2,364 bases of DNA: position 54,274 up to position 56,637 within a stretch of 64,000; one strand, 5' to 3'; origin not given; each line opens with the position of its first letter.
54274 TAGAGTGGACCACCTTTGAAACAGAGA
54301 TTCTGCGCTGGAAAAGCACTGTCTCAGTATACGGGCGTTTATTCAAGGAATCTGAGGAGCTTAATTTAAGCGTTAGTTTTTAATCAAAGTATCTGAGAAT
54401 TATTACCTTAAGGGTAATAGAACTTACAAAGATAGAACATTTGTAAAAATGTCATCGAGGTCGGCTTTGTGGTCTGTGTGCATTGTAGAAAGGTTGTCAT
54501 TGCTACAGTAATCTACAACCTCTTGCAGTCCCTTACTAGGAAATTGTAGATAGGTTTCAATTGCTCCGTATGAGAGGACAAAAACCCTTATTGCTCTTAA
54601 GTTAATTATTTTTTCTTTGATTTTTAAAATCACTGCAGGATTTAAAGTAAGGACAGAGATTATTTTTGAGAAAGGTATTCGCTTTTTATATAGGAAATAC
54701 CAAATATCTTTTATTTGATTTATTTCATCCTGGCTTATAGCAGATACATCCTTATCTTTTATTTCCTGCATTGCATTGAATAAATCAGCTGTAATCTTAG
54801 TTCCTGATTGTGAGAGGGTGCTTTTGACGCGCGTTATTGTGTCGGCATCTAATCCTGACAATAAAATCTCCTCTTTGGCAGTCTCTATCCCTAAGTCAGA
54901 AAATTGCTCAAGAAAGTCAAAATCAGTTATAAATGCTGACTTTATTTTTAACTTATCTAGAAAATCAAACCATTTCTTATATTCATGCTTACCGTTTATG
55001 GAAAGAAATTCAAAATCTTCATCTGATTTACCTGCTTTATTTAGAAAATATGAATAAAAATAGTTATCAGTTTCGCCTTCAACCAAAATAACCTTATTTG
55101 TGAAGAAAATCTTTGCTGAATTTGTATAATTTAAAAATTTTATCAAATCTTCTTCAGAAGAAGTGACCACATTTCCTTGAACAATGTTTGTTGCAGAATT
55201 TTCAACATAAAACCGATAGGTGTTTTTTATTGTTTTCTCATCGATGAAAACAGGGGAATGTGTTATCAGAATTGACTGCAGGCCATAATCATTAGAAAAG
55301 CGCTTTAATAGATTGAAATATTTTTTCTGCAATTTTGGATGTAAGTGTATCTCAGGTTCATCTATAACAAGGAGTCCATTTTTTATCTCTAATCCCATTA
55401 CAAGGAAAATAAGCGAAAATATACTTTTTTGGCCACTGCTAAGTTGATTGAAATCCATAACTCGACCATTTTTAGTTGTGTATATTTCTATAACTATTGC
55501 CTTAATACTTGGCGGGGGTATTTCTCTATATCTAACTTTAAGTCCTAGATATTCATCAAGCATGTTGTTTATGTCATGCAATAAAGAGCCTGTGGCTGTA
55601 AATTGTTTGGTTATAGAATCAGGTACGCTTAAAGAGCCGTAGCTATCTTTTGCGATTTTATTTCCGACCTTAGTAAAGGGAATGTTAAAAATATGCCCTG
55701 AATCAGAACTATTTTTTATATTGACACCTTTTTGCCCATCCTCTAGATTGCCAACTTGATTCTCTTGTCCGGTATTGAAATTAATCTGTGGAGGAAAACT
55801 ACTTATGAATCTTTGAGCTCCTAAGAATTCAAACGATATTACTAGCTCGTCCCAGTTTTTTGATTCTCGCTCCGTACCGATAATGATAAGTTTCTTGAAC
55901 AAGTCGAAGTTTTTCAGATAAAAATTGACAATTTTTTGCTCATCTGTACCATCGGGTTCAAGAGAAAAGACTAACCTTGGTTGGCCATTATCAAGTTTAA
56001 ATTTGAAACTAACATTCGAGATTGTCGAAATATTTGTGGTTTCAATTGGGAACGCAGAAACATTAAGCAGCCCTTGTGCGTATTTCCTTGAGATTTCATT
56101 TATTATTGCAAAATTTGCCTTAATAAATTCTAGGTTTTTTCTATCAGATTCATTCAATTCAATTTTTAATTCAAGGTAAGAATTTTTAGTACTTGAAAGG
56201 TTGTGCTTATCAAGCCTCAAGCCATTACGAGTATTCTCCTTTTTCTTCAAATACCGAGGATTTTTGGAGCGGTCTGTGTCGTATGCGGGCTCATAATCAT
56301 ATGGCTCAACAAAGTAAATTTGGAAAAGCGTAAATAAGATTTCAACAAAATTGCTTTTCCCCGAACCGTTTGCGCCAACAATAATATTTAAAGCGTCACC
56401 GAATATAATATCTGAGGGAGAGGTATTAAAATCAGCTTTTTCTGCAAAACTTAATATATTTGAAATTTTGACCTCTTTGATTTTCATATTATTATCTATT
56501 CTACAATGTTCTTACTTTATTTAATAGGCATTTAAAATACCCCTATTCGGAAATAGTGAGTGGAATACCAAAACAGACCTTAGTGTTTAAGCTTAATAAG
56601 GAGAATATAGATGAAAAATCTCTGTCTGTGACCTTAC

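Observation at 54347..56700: AT-rich OLD-family (ATPase+TOPRIM) nuclease gene inserted directly downstream of tRNA-Glu: candidate defense islet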

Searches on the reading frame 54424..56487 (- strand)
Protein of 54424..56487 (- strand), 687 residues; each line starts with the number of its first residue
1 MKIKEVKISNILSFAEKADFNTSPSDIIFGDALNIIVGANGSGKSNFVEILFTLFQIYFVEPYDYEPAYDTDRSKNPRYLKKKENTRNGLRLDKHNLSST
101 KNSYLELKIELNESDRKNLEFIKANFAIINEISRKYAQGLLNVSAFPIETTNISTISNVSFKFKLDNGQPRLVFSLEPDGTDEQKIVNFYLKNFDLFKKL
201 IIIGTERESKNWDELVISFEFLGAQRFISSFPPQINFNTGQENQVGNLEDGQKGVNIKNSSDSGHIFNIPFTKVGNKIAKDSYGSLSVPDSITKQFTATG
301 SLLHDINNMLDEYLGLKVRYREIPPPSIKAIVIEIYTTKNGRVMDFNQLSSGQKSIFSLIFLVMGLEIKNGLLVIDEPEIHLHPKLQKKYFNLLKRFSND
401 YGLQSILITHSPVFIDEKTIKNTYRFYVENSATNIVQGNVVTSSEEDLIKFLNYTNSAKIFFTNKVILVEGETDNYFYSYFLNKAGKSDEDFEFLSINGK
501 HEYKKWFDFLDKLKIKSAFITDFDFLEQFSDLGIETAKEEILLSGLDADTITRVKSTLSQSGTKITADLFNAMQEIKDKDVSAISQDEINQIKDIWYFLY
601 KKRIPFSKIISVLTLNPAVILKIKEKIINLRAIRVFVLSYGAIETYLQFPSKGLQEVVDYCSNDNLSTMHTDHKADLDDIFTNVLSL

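Call 4: search_protein_families(library=pfam, proteins=[window:54424-56487:-], max_evalue=0.01)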
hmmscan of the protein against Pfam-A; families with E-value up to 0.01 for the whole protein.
window:54424-56487:- (687 aa): 6 families
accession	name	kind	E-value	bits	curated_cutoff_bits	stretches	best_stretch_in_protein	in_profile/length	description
PF13304.12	AAA_21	-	2.1e-23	84.3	27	1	33-416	1-304/304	AAA domain, putative AbiEii toxin, Type IV TA system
PF13175.12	AAA_15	-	3.3e-21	76.8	32.1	1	1-415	1-374/374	AAA ATPase domain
PF20469.4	OLD-like_TOPRIM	-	6.6e-13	49.4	23.2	1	461-524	1-67/67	Overcoming lysogenization defect protein-like, TOPRIM domain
PF02463.25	SMC_N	-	1.4e-11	44.7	40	2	3-54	2-48/220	RecF/RecN/SMC N terminal domain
PF00005.33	ABC_tran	-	0.0028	18.7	25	0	35-56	15-36/137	ABC transporter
PF13476.12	AAA_23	-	0.0099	17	27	1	6-207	2-142/201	AAA domain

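Call 5: search_protein_families(library=padloc, proteins=[window:54424-56487:-], max_evalue=0.01)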
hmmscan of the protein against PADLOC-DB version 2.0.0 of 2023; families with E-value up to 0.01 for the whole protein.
window:54424-56487:- (687 aa): 133 families (the best 25 are shown)
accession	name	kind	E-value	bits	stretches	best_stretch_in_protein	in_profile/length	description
PDLC02358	Old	-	7.4e-32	108.9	1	369-665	284-557/578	Old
PDLC02980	AriA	-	2.6e-25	88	1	33-416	1-304/304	-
PDLC02979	AriA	-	3e-25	87.8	1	1-415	1-373/373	-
PDLC02981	AriAB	-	9.8e-25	85.3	1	331-526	293-497/694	-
PDLC00070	GajA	-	5.2e-24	82.8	1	369-581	290-478/596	AAA ATPase domain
PDLC00065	GajA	-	1.9e-23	81.2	2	372-601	336-568/670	AAA ATPase domain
PDLC00091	GajA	-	2.3e-21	74.3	2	372-474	299-402/627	AAA ATPase domain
PDLC00096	GajA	-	2.9e-21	73.8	2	367-539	286-470/630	AAA ATPase domain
PDLC02335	AbiLi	-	3.9e-21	73.5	1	3-429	50-253/326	AbiLi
PDLC04135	mad3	-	3.3e-20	71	1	25-425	16-336/374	mads_3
PDLC00099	GajA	-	4.6e-20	70.1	2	371-535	300-471/626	AAA ATPase domain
PDLC00289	PtuA1|PtuA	-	5.3e-20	69.8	2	300-422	183-299/404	AAA ATPase domain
PDLC00082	GajA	-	8.5e-20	68.7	1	372-574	375-582/694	AAA ATPase domain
PDLC00071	GajA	-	1e-19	68.8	1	373-580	277-480/588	AAA ATPase domain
PDLC03878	NsnB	-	6.8e-19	66.8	1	32-423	22-289/345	-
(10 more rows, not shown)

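Call 6: search_protein_families(library=ncbifam, proteins=[window:54424-56487:-], max_evalue=0.01)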
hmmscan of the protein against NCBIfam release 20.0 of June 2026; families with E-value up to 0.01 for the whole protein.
window:54424-56487:- (687 aa): 29 families (the best 25 are shown)
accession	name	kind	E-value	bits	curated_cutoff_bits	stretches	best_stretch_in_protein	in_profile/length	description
NF038234.1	retron_eff_Eco8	equivalog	5.3e-15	55.1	250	2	358-478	261-391/679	retron Eco8 family effector endonuclease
NF041760.1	PtuA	equivalog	4.8e-13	48.9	500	1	333-426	329-431/524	retron Ec78 anti-phage system effector ATPase PtuA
TIGR04435.1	restrict_AAA_1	hypoth_equivalog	6.4e-12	44.9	300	2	337-427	386-482/568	restriction system-associated AAA family ATPase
NF047739.1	antiphage_MADS3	equivalog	3.5e-08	33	420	1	347-439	315-404/427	methylation-associated defense system AAA family ATPase MAD3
TIGR04521.1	ECF_ATPase_2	equivalog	7.4e-07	28.5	330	1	348-411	144-204/279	energy-coupling factor transporter ATPase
NF041034.1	Rad50_Sulf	equivalog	2.4e-06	25.7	1000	1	1-56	1-49/872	DNA double-strand break repair ATPase Rad50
TIGR04520.1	ECF_ATPase_1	equivalog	4.6e-06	26.2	315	0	345-411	133-196/269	energy-coupling factor transporter ATPase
TIGR03005.1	ectoine_ehuA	equivalog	2.8e-05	23.5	345.4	0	347-417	145-212/252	ectoine/hydroxyectoine ABC transporter ATP-binding protein EhuA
NF000355.4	ribo_prot_ABC_F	equivalog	3e-05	23.1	380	1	344-417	113-179/499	ribosomal protection-like ABC-F family protein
NF010158.0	PRK13637.1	equivalog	7.2e-05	22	390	1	348-439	144-228/287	energy-coupling factor transporter ATPase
NF010068.0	PRK13548.1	equivalog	0.00018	20.7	261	0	344-410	133-201/261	heme ABC transporter ATP-binding protein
NF010171.0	PRK13652.1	equivalog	0.00019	20.7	476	1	348-418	137-204/277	cobalt transporter ATP-binding subunit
NF007813.0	PRK10522.1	equivalog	0.00031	19.5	604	0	4-56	321-374/547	multidrug ABC transporter permease/ATP-binding protein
TIGR00611.2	recf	equivalog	0.00034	19.9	172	1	25-54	15-44/339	DNA replication/repair protein RecF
NF003034.1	PRK03918.1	equivalog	0.0004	18.5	700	1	1-52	1-44/878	DNA double-strand break repair ATPase Rad50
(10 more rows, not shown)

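Call 9: search_solved_structures(query=window:54424-56487:-, max_evalue=0.01, show_alignments=2)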
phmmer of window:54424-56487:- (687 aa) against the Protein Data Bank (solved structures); distinct sequences matched with E-value up to 0.01: 21.
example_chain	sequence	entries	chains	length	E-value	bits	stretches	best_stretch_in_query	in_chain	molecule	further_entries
22bu_B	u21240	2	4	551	4.5e-06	28.9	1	369-432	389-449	AAA family ATPase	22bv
6p74_A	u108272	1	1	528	4.5e-06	28.9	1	365-435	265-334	Putative ATP-dependent endonuclease of the OLD family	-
9vkz_A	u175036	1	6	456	1.3e-05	27.4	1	337-416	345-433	Retron Ec78 probable ATPase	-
9vh1_D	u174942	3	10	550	1.8e-05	26.9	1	337-416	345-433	Retron Ec78 probable ATPase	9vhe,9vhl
9kjx_B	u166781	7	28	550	4.2e-05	25.7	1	337-416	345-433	AAA family ATPase | Retron I-A effector PtuA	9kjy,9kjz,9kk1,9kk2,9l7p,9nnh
22et_E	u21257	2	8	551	5.6e-05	25.3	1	369-432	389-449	PtuA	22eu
9u9y_A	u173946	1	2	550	6.2e-05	25.1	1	337-416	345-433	AAA family ATPase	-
1e69_A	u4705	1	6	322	6.9e-05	25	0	333-417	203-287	CHROMOSOME SEGREGATION SMC PROTEIN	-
9nnb_C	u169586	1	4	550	0.00011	24.3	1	337-416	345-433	Retron I-A effector PtuA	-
8v45_A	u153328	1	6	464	0.00018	23.6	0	346-414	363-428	AriA antitoxin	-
8ux9_B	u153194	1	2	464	0.00018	23.6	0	346-414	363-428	AriA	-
3qkt_A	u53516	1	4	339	0.00021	23.3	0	333-433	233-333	DNA double-strand break repair rad50 ATPase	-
4nci_A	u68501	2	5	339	0.00023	23.2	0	333-433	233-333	DNA double-strand break repair Rad50 ATPase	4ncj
3qku_A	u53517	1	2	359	0.00028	23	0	333-433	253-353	DNA double-strand break repair rad50 ATPase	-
8v46_A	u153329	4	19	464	0.00048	22.2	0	346-414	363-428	AriA antitoxin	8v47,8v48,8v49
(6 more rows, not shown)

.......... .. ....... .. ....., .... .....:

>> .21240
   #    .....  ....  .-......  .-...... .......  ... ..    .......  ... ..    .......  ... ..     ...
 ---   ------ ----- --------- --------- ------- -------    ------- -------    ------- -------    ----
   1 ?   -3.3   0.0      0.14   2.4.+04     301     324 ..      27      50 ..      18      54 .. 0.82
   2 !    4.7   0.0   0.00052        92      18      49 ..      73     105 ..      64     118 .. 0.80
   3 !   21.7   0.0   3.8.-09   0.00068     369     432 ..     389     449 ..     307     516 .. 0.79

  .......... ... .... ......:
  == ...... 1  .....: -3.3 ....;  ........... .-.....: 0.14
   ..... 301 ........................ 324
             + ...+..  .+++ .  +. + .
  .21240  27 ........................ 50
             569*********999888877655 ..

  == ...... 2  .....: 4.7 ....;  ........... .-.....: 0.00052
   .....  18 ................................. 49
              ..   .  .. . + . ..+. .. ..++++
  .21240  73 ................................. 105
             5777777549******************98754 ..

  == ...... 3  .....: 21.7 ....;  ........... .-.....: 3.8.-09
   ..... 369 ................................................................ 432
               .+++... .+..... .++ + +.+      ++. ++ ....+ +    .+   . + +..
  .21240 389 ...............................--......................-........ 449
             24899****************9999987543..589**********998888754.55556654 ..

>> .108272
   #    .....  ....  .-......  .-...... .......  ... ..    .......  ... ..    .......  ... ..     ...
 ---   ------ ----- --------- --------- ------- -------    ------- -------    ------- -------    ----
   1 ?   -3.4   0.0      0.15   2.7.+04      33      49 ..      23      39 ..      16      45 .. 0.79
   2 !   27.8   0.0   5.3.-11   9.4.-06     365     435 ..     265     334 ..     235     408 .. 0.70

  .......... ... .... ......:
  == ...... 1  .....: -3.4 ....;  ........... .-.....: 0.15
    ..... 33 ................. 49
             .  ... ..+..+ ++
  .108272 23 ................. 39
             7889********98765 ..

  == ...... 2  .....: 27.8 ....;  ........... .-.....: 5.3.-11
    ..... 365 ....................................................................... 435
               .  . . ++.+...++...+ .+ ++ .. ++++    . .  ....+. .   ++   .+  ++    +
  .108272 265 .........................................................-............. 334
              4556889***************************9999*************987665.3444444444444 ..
